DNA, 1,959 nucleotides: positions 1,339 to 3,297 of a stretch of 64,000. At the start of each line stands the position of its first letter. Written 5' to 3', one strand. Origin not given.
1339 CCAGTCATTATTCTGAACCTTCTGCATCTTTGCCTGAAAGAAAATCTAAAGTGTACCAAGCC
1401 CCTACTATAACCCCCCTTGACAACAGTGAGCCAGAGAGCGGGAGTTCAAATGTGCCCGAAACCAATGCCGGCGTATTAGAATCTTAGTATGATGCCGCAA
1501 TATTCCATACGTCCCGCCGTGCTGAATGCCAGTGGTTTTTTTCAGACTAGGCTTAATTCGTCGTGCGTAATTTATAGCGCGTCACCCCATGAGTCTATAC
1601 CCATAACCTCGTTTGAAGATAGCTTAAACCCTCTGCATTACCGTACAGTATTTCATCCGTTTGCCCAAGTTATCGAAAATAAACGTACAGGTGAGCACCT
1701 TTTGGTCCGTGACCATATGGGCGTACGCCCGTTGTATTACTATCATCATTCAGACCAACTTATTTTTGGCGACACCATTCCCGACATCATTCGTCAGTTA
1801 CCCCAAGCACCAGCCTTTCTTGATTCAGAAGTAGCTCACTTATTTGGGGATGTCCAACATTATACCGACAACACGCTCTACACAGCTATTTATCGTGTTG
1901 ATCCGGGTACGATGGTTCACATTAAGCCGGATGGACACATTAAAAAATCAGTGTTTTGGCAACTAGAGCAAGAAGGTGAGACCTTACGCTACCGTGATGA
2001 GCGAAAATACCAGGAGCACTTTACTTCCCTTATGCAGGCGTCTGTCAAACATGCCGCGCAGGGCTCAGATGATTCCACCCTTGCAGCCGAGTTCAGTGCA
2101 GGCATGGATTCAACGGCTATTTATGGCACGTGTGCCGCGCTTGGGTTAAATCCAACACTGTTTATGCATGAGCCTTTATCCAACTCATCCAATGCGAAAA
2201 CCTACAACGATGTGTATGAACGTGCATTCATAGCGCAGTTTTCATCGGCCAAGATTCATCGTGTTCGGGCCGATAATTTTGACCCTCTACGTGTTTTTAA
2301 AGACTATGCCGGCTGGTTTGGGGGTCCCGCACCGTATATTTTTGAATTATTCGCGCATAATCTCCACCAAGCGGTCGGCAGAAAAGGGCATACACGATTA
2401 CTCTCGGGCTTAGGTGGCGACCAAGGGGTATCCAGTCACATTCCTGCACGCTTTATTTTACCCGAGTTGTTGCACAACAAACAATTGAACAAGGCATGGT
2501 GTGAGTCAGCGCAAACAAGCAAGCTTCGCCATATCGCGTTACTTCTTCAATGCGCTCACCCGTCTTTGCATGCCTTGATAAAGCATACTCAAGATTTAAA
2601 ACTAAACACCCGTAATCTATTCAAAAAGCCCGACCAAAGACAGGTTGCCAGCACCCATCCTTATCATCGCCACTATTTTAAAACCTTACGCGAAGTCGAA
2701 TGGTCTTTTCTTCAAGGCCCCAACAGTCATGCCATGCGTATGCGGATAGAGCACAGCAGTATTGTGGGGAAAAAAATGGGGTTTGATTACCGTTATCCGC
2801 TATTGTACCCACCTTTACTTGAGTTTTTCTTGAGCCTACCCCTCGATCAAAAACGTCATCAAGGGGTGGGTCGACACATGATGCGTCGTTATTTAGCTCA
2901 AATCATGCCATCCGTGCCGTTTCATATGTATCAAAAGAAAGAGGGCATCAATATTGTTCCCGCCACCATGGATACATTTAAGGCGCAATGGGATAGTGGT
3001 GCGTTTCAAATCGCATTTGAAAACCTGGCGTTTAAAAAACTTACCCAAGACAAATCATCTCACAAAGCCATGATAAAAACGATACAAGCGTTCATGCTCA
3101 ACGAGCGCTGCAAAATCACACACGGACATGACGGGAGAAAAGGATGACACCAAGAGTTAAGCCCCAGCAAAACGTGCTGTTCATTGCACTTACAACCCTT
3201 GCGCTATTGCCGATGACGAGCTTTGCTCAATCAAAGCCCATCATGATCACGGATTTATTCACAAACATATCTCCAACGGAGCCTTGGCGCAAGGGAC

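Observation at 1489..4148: A Cys-less asparagine-synthetase/lactam-synthetase-like enzyme is translationally coupled to a secreted DUF1566 protein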

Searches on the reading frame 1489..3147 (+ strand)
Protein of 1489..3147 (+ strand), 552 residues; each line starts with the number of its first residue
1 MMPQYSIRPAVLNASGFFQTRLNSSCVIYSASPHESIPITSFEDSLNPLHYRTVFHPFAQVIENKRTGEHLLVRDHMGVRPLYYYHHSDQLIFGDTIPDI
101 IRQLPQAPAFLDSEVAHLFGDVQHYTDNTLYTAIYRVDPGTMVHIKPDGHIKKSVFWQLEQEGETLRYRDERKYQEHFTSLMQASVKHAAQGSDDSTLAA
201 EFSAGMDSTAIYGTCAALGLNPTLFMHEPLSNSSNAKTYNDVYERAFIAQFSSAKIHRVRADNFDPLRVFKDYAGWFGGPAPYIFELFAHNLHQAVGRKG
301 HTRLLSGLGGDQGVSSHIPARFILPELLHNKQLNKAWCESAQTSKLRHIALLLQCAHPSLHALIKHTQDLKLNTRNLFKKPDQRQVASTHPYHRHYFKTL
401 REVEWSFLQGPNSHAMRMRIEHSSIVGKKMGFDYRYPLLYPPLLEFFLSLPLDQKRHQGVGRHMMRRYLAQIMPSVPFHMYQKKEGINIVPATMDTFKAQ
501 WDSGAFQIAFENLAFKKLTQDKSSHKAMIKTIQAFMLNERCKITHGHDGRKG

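Call 3: search_protein_families(library=pfam, proteins=[window:1489-3147:+], max_evalue=0.1)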
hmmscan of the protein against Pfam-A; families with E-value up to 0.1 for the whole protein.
window:1489-3147:+ (552 aa): 3 families
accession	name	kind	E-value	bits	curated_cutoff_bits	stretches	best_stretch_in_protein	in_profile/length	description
PF00733.27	Asn_synthase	-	2.6e-11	44.2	21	1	179-488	3-289/354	Asparagine synthase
PF13537.11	GATase_7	-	2e-06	28.3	25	1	58-97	78-118/123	Glutamine amidotransferase domain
PF13522.11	GATase_6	-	0.0089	16.5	27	1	58-94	92-128/130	Glutamine amidotransferase domain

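Call 4: search_protein_families(library=ncbifam, proteins=[window:1489-3147:+], max_evalue=0.1)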
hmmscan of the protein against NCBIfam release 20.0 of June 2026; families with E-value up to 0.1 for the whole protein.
window:1489-3147:+ (552 aa): 6 families
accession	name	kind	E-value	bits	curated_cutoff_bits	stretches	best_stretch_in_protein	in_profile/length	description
NF033535.1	lass_lactam_cya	exception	9.7e-40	136.7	525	2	58-394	123-455/668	lasso peptide isopeptide bond-forming cyclase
TIGR01536.1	asn_synth_AEB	equivalog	3.1e-23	82.6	267.1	1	58-475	124-507/517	asparagine synthase (glutamine-hydrolyzing)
TIGR03104.1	trio_amidotrans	equivalog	3.1e-15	55.4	570.1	1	58-221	123-286/589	N-acetylglutaminylglutamine amidotransferase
TIGR03108.1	eps_aminotran_1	hypoth_equivalog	2.1e-14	53.2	816.9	2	58-314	123-371/628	XrtA/PEP-CTERM system amidotransferase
NF033561.1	macrolact_Ik_Al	subfamily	2.7e-09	36.2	300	2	61-212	85-228/561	albusnodin/ikarugamycin family macrolactam cyclase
NF006949.0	PRK09431.1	equivalog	2.9e-05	22.8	499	1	58-110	122-175/554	asparagine synthase B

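Call 6: find_homologous_proteins(query=window:1489-3147:+, max_evalue=0.001)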
Query window:1489-3147:+ (552 aa): 197 proteins with E <= 0.001 among 5757 candidates; the best 120 are listed.
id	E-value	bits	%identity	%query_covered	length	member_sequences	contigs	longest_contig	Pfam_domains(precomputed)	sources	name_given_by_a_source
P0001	0.0e+0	1291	100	100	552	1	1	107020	PF00733.28,PF13537.12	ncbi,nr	ncbi:MAG: asparagine synthase-related protein [Legionellaceae bacterium]|nr:asparagine synthase-rela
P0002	7.2e-268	908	71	100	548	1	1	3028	PF00733.28,PF13537.12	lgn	-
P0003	1.3e-263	894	71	98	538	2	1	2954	PF00733.28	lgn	-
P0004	1.2e-262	891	71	98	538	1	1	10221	PF00733.28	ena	-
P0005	7.3e-262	888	71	98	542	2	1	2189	PF00733.28,PF13537.12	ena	-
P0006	1.3e-261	887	70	99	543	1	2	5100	PF00733.28,PF13537.12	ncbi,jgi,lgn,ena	jgi:asparagine synthase (glutamine-hydrolysing)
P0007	3.3e-261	886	71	99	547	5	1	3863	PF00733.28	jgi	jgi:asparagine synthase (glutamine-hydrolysing)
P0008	5.3e-261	885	71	99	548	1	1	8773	PF00733.28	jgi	jgi:asparagine synthase (glutamine-hydrolysing)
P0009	6.5e-261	885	70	99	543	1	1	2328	PF00733.28,PF13537.12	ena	-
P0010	2.2e-260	883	70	99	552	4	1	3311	PF00733.28,PF13537.12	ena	-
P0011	2.2e-260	883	69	100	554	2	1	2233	PF00733.28,PF13537.12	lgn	-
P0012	2.8e-260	883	71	97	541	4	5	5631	PF00733.28,PF13537.12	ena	-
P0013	1.8e-259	880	70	100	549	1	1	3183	PF00733.28,PF13537.12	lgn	-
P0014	2.5e-259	880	69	99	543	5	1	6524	PF00733.28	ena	-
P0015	3.3e-258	876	71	97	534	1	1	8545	PF00733.28,PF13537.12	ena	-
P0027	1.2e-249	848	68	97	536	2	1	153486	PF00733.28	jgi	jgi:asparagine synthase (glutamine-hydrolysing)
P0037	8.7e-198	676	58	98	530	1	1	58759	PF00733.28,PF13537.12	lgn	-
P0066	3.9e-141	489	43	95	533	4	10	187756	PF00733.28,PF13537.12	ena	-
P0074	2.5e-138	480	45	95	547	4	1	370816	PF00733.28,PF13537.12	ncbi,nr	ncbi:MAG: hypothetical protein K0S08_332 [Gammaproteobacteria bacterium]|nr:hypothetical protein [Ga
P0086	2.3e-135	470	44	96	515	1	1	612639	PF00733.28,PF13537.12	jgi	-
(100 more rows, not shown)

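Call 8: find_encoding_contigs(protein=P0027, flank=6000, max_places=2)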
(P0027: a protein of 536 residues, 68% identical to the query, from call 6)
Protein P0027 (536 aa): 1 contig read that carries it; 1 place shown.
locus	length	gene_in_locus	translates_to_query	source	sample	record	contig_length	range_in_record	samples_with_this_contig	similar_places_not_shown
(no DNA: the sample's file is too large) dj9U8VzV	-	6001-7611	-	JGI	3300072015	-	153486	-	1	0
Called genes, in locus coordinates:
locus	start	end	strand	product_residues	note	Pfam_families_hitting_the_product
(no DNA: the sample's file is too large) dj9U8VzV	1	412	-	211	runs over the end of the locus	PF00156:Pribosyltran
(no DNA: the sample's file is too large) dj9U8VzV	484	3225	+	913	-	PF00690:Cation_ATPase_N, PF00122:E1-E2_ATPase, PF00702:Hydrolase, PF13246:Cation_ATPase, PF00689:Cation_ATPase_C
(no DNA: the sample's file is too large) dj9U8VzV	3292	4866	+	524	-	PF01266:DAO (weak), PF01593:Amino_oxidase, PF13450:NAD_binding_8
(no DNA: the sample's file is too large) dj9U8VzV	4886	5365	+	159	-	PF07885:Ion_trans_2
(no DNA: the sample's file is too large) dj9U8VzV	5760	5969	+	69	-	-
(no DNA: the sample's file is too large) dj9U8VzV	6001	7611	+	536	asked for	PF00733:Asn_synthase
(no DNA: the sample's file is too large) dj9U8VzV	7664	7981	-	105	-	-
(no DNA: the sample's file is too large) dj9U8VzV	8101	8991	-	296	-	PF02558:ApbA (weak), PF02826:2-Hacid_dh_C (weak), PF03446:NAD_binding_2, PF03807:F420_oxidored, PF14833:NAD_binding_11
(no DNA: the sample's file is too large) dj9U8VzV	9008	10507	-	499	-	PF00171:Aldedh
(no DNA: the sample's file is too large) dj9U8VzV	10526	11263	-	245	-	PF01113:DapB_N, PF05173:DapB_C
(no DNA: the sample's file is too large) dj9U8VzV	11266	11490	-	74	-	-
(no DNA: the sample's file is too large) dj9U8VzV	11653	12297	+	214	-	PF04352:ProQ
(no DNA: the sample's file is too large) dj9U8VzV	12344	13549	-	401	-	PF00162:PGK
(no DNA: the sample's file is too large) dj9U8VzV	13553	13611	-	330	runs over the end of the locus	PF00044:Gp_dh_N, PF02800:Gp_dh_C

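Call 9: find_encoding_contigs(protein=P0037, flank=6000, max_places=2)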
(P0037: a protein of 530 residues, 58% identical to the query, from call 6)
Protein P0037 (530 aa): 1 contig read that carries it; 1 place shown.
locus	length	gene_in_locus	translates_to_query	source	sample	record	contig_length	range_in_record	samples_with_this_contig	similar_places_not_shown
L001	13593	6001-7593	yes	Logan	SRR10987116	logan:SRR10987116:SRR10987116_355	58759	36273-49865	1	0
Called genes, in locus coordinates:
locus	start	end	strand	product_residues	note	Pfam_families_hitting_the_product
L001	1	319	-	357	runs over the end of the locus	PF14907:NTP_transf_5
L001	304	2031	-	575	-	PF00664:ABC_membrane, PF00005:ABC_tran, PF02463:SMC_N, PF13555:AAA_29 (weak)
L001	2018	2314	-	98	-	PF05402:PqqD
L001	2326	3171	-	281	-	PF00685:Sulfotransfer_1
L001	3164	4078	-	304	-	PF07475:Hpr_kinase_C (weak)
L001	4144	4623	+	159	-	PF13471:Transglut_core3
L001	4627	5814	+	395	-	PF13173:AAA_14, PF13635:DUF4143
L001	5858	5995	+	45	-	-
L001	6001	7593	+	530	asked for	PF13537:GATase_7 (weak), PF00733:Asn_synthase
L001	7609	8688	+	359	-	-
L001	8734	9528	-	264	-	PF02698:DUF218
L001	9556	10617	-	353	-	PF03739:LptF_LptG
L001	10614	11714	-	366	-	PF03739:LptF_LptG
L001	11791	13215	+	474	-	PF00883:Peptidase_M17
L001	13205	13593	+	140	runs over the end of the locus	PF04364:DNA_pol3_chi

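Call 10: find_encoding_contigs(protein=P0074, flank=6000, max_places=2)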
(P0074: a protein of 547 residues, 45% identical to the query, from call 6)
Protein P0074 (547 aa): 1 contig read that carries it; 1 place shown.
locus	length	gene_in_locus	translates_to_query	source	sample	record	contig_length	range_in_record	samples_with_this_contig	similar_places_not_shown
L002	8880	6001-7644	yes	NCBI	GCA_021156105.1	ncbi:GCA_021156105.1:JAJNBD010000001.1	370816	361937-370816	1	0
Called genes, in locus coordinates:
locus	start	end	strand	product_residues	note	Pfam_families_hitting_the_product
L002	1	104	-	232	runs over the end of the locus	-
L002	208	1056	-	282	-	-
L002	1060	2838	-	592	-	PF00005:ABC_tran, PF13555:AAA_29 (weak), PF02463:SMC_N (weak)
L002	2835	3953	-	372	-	PF14907:NTP_transf_5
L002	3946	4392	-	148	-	PF13471:Transglut_core3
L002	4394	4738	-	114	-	PF05402:PqqD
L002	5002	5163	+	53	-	-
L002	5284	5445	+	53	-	-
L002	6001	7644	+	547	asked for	PF13537:GATase_7 (weak), PF00733:Asn_synthase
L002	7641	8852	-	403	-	-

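Call 14: find_encoding_contigs(protein=window:1489-3147:+, flank=10000, max_places=3)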
Protein window:1489-3147:+ (552 aa): no gene with exactly this product is on record in the collection.

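Call 19: find_related_loci(query=A1, collection=genome_contigs, flank=10000)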
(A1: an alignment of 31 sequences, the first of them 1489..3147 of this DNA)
Query A1 (552 aa) in genome_contigs; peptide patterns used: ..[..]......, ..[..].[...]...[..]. (x = any residue, [..] = any of these).
598 stretches matched a pattern (row limit reached: there are more); 450 encode a relative of the query (tblastn E <= 1e-3); the best 80 are kept; 80 distinct loci.
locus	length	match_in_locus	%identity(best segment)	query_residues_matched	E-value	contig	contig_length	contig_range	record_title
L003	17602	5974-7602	71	6-551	0e+0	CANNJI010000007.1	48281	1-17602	MAG: Legionellaceae bacterium isolate ZH-Jul18-12 genome assembly, contig: ZH-Jul18-C350, whole genome shotgun sequence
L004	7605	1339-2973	69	6-552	0e+0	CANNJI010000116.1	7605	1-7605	MAG: Legionellaceae bacterium isolate ZH-Jul18-12 genome assembly, contig: ZH-Jul18-C12883, whole genome shotgun sequenc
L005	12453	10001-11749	52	2-543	0e+0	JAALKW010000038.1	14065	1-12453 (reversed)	MAG: Legionellaceae bacterium isolate MH2_Bin34 NODE_2481_length_14065_cov_5.059101, whole genome shotgun sequence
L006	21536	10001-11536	53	13-537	0e+0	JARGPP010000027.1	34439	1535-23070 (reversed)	MAG: Legionellaceae bacterium isolate bin_ti_oxhcr1.015 k141_220547, whole genome shotgun sequence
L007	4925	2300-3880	52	11-538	0e+0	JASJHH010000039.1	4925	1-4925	MAG: Legionella sp. isolate ArS5.bin.30 ArvSed_k141_1757422, whole genome shotgun sequence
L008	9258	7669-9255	44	13-537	2e-146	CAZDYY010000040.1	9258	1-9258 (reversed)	MAG TPA_asm: uncultured Legionella sp. isolate SRP062349_co2_87 genome assembly, contig: NODE_4081_length_9258_cov_6.903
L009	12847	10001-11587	45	11-537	6e-145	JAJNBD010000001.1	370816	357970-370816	MAG: Gammaproteobacteria bacterium isolate C_No_T20_A_bin.94 scaffold_6, whole genome shotgun sequence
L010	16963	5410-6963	42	22-540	3e-140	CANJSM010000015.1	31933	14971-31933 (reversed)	MAG: Legionellaceae bacterium isolate RH-23may17-664 genome assembly, contig: RH-23may17-C9817, whole genome shotgun seq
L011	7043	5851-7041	53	12-421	1e-138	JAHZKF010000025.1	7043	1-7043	MAG: Gammaproteobacteria bacterium isolate O_S4.2_bin.2 k141_292997, whole genome shotgun sequence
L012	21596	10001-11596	40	20-552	3e-133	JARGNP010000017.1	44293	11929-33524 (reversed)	MAG: Legionellaceae bacterium isolate bin_bo_oilr1.011 NODE_701_length_44293_cov_84.043221, whole genome shotgun sequenc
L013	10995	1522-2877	46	72-541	3e-131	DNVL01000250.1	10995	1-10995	MAG TPA_asm: Legionella sp. isolate UBA11403 contig_90994, whole genome shotgun sequence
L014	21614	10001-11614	39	1-537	2e-128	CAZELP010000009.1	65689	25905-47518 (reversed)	MAG TPA_asm: uncultured Legionella sp. isolate SRP242652_co4_130 genome assembly, contig: NODE_201_length_65689_cov_8.22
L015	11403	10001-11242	44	51-473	2e-114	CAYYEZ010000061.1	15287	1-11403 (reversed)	MAG TPA_asm: uncultured Legionella sp. isolate SRP135725_co2_59 genome assembly, contig: k141_388555, whole genome shotg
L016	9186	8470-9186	61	7-247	2e-89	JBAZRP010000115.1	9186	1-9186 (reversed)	MAG: Legionella sp. isolate SO_2017_GW1_150 NODE_28173_length_9186_cov_1.122089_OW334_2017, whole genome shotgun sequenc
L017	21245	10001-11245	27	72-486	7e-23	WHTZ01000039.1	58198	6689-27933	MAG: Luteitalea sp. isolate Dino_bin50 NODE_39_length_58198_cov_57.637635, whole genome shotgun sequence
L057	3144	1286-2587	24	58-489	4e-13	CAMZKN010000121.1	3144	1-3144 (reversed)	uncultured Desulfobulbaceae bacterium isolate RB_MAG_00004 genome assembly, contig: RB_MAG_00004_000000000172, whole gen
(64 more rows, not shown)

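Call 28: search_protein_families(library=pfam, proteins=[L003:7605-8702:+, L003:8786-9127:+, L003:9485-10690:+, L003:10703-12172:+, L003:12296-13414:-, L003:15197-16243:-, L003:3231-5129:+, L001:7609-8688:+, L006:11572-12552:+, L004:2973-4070:+], max_evalue=0.01)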
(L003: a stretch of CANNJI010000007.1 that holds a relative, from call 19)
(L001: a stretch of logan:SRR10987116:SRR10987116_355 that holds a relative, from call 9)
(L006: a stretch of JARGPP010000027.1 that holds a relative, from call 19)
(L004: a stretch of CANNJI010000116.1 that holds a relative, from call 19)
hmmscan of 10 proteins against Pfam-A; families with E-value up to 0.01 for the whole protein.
L003:7605-8702:+ (365 aa): 1 family
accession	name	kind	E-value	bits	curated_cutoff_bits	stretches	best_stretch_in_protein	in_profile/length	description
PF07603.17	Lcl_C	-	8.1e-06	26.5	34.9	1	227-362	2-116/117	Lcl C-terminal domain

L003:8786-9127:+ (113 aa): 2 families
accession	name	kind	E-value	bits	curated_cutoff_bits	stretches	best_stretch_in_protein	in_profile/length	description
PF22296.2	bAvd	-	5.3e-21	75.6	40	1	13-110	7-105/107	bAvd-like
PF05635.17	23S_rRNA_IVP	-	2.4e-06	28.2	33.8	1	6-106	2-105/106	23S rRNA-intervening sequence protein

L003:9485-10690:+ (401 aa): 1 family
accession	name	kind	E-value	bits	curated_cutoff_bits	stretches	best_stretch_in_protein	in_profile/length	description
PF00078.32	RVT_1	-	5.8e-19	69.1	29.6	1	80-309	14-205/205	Reverse transcriptase (RNA-dependent DNA polymerase)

L003:10703-12172:+ (489 aa): 1 family
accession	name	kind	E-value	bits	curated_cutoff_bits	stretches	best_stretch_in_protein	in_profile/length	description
PF05598.16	DUF772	-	2.1e-12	47.3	23.1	1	60-126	4-69/74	Transposase domain (DUF772)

L003:12296-13414:- (372 aa): 1 family
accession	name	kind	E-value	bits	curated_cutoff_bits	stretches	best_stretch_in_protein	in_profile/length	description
PF00078.32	RVT_1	-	3.2e-22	79.7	29.6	1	128-281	56-205/205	Reverse transcriptase (RNA-dependent DNA polymerase)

L003:15197-16243:- (348 aa): 4 families
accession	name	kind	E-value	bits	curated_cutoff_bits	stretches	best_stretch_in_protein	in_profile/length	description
PF13454.12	NAD_binding_9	-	2.1e-07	31.5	21.8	1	8-149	1-154/155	FAD-NAD(P)-binding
PF07992.20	Pyr_redox_2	-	6.8e-07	29.4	26.1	1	7-187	3-149/291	Pyridine nucleotide-disulphide oxidoreductase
PF13738.12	Pyr_redox_3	-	0.00012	21.9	30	1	8-208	1-193/305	Pyridine nucleotide-disulphide oxidoreductase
PF13434.12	Lys_Orn_oxgnase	-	0.0029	17.2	21.3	1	100-218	101-226/339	L-lysine 6-monooxygenase/L-ornithine 5-monooxygenase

L003:3231-5129:+ (632 aa): 3 families
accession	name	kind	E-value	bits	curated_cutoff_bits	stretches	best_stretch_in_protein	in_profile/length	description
PF00733.27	Asn_synthase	-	1.6e-20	74.5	21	2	416-602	153-333/354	Asparagine synthase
PF13537.11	GATase_7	-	2e-17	63.8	25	1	64-164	17-122/123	Glutamine amidotransferase domain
PF13522.11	GATase_6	-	2.3e-12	47.5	27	1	32-159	1-130/130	Glutamine amidotransferase domain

L001:7609-8688:+ (359 aa): 0 families

L006:11572-12552:+ (326 aa): 1 family
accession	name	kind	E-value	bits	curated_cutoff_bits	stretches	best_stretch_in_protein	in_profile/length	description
PF07603.17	Lcl_C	-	2.9e-07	31.2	34.9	1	238-322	24-117/117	Lcl C-terminal domain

L004:2973-4070:+ (365 aa): 1 family
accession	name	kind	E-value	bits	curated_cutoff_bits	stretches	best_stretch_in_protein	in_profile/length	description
PF07603.17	Lcl_C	-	6.9e-09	36.5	34.9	1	277-360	30-116/117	Lcl C-terminal domain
